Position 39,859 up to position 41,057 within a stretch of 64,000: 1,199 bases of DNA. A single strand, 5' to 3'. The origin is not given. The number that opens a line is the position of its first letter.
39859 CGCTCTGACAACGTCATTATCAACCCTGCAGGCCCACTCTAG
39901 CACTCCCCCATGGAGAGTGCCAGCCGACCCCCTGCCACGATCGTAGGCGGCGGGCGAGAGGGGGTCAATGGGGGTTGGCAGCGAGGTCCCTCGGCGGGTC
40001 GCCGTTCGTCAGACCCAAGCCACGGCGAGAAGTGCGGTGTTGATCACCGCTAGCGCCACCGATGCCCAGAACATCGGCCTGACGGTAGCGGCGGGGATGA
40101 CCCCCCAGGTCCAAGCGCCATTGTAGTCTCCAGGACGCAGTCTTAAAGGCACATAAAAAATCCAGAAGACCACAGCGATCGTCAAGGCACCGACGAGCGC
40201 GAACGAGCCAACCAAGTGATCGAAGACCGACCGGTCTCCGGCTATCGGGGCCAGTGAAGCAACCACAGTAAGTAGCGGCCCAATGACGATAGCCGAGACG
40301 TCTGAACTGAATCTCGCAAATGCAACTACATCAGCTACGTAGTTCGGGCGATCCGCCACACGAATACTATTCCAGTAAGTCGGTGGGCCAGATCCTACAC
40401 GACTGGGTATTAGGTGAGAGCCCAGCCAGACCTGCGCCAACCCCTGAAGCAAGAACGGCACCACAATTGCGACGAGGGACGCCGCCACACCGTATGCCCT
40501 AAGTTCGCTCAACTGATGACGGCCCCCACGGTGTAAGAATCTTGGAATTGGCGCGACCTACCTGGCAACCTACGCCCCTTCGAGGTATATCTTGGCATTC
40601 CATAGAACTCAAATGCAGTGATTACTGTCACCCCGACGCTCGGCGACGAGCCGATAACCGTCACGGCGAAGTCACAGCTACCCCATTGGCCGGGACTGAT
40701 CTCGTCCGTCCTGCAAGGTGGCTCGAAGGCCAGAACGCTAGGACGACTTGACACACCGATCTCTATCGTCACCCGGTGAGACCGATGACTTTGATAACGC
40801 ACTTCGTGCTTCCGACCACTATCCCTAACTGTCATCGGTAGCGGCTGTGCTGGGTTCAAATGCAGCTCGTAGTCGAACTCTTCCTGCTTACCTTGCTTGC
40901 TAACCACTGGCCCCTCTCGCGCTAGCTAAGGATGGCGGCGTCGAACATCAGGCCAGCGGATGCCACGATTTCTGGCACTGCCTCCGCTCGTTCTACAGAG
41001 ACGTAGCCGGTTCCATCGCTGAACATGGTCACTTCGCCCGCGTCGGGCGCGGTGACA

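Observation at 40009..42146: Low-GC three-gene cassette of unassignable proteins ending in a small polytopic membrane protein, with a divergent wHTH-like gene, wedged between hrcA/CIRCE and nadD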

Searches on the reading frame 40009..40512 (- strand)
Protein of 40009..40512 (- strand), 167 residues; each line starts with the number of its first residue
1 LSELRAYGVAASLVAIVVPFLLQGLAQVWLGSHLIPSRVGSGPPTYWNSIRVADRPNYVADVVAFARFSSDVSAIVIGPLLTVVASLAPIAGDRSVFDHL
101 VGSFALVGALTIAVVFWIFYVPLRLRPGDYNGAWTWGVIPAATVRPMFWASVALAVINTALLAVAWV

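Call 3: search_protein_families(library=pfam, proteins=[window:40009-40512:-], max_evalue=1)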
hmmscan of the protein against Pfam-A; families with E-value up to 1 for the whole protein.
window:40009-40512:- (167 aa): 0 families

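Call 4: search_protein_families(library=padloc, proteins=[window:40009-40512:-], max_evalue=1)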
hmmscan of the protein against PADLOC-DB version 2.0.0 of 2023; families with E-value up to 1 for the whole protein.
window:40009-40512:- (167 aa): 0 families

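Call 5: search_protein_families(library=ncbifam, proteins=[window:40009-40512:-], max_evalue=1)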
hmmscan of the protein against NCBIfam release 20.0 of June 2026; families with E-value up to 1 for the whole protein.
window:40009-40512:- (167 aa): 0 families

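Call 9: find_encoding_contigs(protein=window:40009-40512:-, flank=10000, max_places=6)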
Protein window:40009-40512:- (167 aa): no gene with exactly this product is on record in the collection.

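Call 15: find_homologous_proteins(query=window:40009-40512:-, max_evalue=0.01)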
Query window:40009-40512:- (167 aa): 1 proteins with E <= 0.01 among 1670 candidates.
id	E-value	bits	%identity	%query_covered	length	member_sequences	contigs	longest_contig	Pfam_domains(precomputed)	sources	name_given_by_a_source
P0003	7.3e-94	330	99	95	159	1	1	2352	-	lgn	-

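Call 17: find_encoding_contigs(protein=P0003, flank=10000, max_places=6)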
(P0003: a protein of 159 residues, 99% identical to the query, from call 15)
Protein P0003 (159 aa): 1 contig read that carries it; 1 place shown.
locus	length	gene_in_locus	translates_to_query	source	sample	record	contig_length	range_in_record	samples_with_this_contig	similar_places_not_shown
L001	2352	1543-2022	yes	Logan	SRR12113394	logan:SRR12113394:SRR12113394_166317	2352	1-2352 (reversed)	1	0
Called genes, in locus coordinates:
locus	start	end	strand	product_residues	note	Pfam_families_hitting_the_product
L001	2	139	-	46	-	?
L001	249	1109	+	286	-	-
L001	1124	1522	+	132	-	-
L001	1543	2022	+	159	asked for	-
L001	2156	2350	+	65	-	?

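Call 47: find_related_loci(query=window:40009-40512:-, collection=viral_contigs, flank=6000)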
Query window:40009-40512:- (167 aa) in viral_contigs; peptide patterns used: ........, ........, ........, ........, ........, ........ (x = any residue, [..] = any of these).
4 stretches matched a pattern, but none encodes a relative of the query by tblastn (E <= 1e-3).

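Call 54: search_protein_families(library=phrogs, proteins=[window:40009-40512:-], max_evalue=1)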
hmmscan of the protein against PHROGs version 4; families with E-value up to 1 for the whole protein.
window:40009-40512:- (167 aa): 0 families

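Call 57: search_solved_structures(query=window:40009-40512:-, max_evalue=5)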
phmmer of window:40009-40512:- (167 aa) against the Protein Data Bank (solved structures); distinct sequences matched with E-value up to 5: 1.
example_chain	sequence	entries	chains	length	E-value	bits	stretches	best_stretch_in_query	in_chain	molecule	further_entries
6zzx_2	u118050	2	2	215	0.85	12.8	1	52-126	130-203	Chlorophyll a-b binding protein, chloroplastic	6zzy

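Call 76: find_related_loci(query=window:40009-40512:-, collection=metagenome_contigs, flank=6000)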
Query window:40009-40512:- (167 aa) in metagenome_contigs; peptide patterns used: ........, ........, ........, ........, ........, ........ (x = any residue, [..] = any of these).
221 stretches matched a pattern, but none encodes a relative of the query by tblastn (E <= 1e-3).

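Call 83: search_dna_similar(query=window:40009-40512:-, collection=phages, mode=protein, max_evalue=0.1, max_rows=5)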
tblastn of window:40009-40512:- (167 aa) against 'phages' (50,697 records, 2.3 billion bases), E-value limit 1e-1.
No match.

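Call 84: search_dna_similar(query=window:40009-40512:-, collection=plasmids, mode=protein, max_evalue=0.1, max_rows=5)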
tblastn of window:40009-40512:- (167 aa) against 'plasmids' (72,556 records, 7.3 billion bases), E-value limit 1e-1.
No match.

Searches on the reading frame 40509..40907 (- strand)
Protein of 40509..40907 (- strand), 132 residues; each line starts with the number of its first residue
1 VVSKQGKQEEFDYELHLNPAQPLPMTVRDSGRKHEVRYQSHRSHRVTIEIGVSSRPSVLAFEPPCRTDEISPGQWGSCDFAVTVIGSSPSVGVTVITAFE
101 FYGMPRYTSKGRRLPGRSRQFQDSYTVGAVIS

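Call 3: search_protein_families(library=pfam, proteins=[window:40509-40907:-], max_evalue=1)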
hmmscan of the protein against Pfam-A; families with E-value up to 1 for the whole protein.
window:40509-40907:- (132 aa): 0 families

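Call 4: search_protein_families(library=padloc, proteins=[window:40509-40907:-], max_evalue=1)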
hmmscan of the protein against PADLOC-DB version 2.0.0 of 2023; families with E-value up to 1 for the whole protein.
window:40509-40907:- (132 aa): 0 families

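Call 5: search_protein_families(library=ncbifam, proteins=[window:40509-40907:-], max_evalue=1)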
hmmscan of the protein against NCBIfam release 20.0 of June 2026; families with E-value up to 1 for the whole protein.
window:40509-40907:- (132 aa): 0 families

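Call 14: find_homologous_proteins(query=window:40509-40907:-, max_evalue=0.01)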
Query window:40509-40907:- (132 aa): 1 proteins with E <= 0.01 among 40 candidates.
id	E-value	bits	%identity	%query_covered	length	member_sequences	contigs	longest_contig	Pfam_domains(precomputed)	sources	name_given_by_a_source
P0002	1.5e-83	295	100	100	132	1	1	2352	-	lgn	-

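Call 16: find_encoding_contigs(protein=P0002, flank=10000, max_places=6)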
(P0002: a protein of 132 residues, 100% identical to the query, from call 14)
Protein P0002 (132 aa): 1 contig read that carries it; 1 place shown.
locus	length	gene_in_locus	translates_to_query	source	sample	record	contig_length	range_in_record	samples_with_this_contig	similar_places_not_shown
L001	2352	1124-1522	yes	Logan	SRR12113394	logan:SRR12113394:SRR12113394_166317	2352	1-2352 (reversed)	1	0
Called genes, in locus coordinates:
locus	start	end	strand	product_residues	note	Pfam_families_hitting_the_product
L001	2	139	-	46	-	?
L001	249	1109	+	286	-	-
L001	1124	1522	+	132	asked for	-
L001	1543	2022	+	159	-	-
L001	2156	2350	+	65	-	?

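Call 42: predict_structure(protein=window:40509-40907:-)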
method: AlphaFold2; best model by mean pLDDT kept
length: 132 residues; sequences in the alignment: 1
mean_pLDDT: 47.9   pTM: 0.39
mean pLDDT of the five models: 47.9, 43.0, 35.5, 34.5, 31.0
residues with pLDDT >= 90: 0; 70-90: 0; 50-70: 60; < 50: 72
segments of 3 or more residues with pLDDT < 50: 1-22, 53-60, 98-111, 113-132
pLDDT, mean of each block of 10 residues (from residue 1): 36 34 52 57 52 49 51 58 53 50 43 46 42 37
secondary structure, 60 per line:
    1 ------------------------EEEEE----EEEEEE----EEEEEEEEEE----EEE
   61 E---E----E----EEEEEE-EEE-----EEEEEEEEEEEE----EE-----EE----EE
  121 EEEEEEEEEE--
elements in order: E25-29 E34-39 E44-53 E58-61 E75-80 E82-84 E90-101 E119-130
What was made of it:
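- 40509..40907 (-): orf2, 132-aa hydrophilic ORFan predicted to be all-beta; coding status is the weakest of the three. AF2 pLDDT is 48 with 8 strands (call 42).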

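Call 48: find_related_loci(query=window:40509-40907:-, collection=viral_contigs, flank=6000)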
Query window:40509-40907:- (132 aa) in viral_contigs; peptide patterns used: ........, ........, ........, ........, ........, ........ (x = any residue, [..] = any of these).
3 stretches matched a pattern, but none encodes a relative of the query by tblastn (E <= 1e-3).

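Call 54: search_protein_families(library=phrogs, proteins=[window:40509-40907:-], max_evalue=1)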
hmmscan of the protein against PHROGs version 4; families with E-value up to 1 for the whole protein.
window:40509-40907:- (132 aa): 1 family
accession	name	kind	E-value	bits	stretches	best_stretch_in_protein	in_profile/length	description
phrog_920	-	lysis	0.45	11.1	1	78-103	6-28/67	holin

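Call 56: search_solved_structures(query=window:40509-40907:-, max_evalue=5)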
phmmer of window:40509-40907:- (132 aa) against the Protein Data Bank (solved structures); distinct sequences matched with E-value up to 5: 0.

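Call 69: fold_search(model_id=the predicted structure, library=pdb)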
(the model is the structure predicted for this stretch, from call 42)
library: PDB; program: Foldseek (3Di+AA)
matches with E <= 10: 806; with E <= 0.001: 0
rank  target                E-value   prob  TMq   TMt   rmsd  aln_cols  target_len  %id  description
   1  1r4x                  4.6e-03  1.00  0.42  0.23   5.9       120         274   13  Crystal Structure Analys of the Gamma-COPI Appendage domain (released 2003-10-28)
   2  1pzd                  4.6e-03  1.00  0.41  0.24   5.8       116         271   15  Structural Identification of a conserved appendage domain in the carboxyl-terminus of the COPI gamma-subunit. (released 2003-10-14)
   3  6vbu_9                1.0e-02  1.00  0.50  0.11   4.1       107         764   15  Structure of the bovine BBSome complex (released 2020-01-29)
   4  6tqs_B                1.6e-02  0.98  0.32  0.32   7.4        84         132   18  The crystal structure of the MSP domain of human MOSPD2 in complex with the conventional FFAT motif of ORP1. (released 2020-11-18)
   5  5a1u_E                2.8e-02  0.99  0.44  0.10   5.8       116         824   15  The structure of the COPI coat triad (released 2015-07-08)
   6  5nzr_K                4.0e-02  0.99  0.48  0.14   5.2       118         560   12  The structure of the COPI coat leaf (released 2017-06-28)
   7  6tqs_A                5.0e-02  0.94  0.32  0.32   7.4        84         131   18  The crystal structure of the MSP domain of human MOSPD2 in complex with the conventional FFAT motif of ORP1. (released 2020-11-18)
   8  2r39                  5.2e-02  0.96  0.39  0.46   7.9       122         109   10  Crystal structure of FixG-related protein from Vibrio parahaemolyticus (released 2007-09-11)
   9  6tqs_F                5.2e-02  0.94  0.32  0.32   7.5        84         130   18  The crystal structure of the MSP domain of human MOSPD2 in complex with the conventional FFAT motif of ORP1. (released 2020-11-18)
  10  6tqs_C                5.8e-02  0.94  0.40  0.40   8.1       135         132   12  The crystal structure of the MSP domain of human MOSPD2 in complex with the conventional FFAT motif of ORP1. (released 2020-11-18)
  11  7lr4_C                6.1e-02  1.00  0.46  0.59   8.2       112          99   10  Complex of Fab 2/1.12 with domain 3 of P. berghei HAP2 (released 2021-12-15)
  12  9bc2_A                6.1e-02  0.97  0.38  0.10   7.0       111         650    7  Transglutaminase 2 - Open State (released 2024-07-03)
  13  6tqu_B                6.1e-02  0.93  0.32  0.34   7.4        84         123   18  The crystal structure of the MSP domain of human MOSPD2 in complex with the Phospho-FFAT motif of STARD3. (released 2020-11-18)
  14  6tqs_E                6.4e-02  0.93  0.32  0.33   7.6        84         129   18  The crystal structure of the MSP domain of human MOSPD2 in complex with the conventional FFAT motif of ORP1. (released 2020-11-18)
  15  6tqt                  7.2e-02  0.93  0.33  0.33   9.6       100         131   12  The crystal structure of the MSP domain of human MOSPD2. (released 2020-11-18)
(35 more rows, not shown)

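Call 85: search_dna_similar(query=window:40509-40907:-, collection=phages, mode=protein, max_evalue=0.1, max_rows=5)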
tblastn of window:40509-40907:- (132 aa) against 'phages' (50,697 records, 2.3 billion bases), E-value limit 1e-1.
No match.

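Call 86: search_dna_similar(query=window:40509-40907:-, collection=plasmids, mode=protein, max_evalue=0.1, max_rows=5)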
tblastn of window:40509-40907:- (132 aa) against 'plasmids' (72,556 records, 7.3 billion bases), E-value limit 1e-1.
No match.
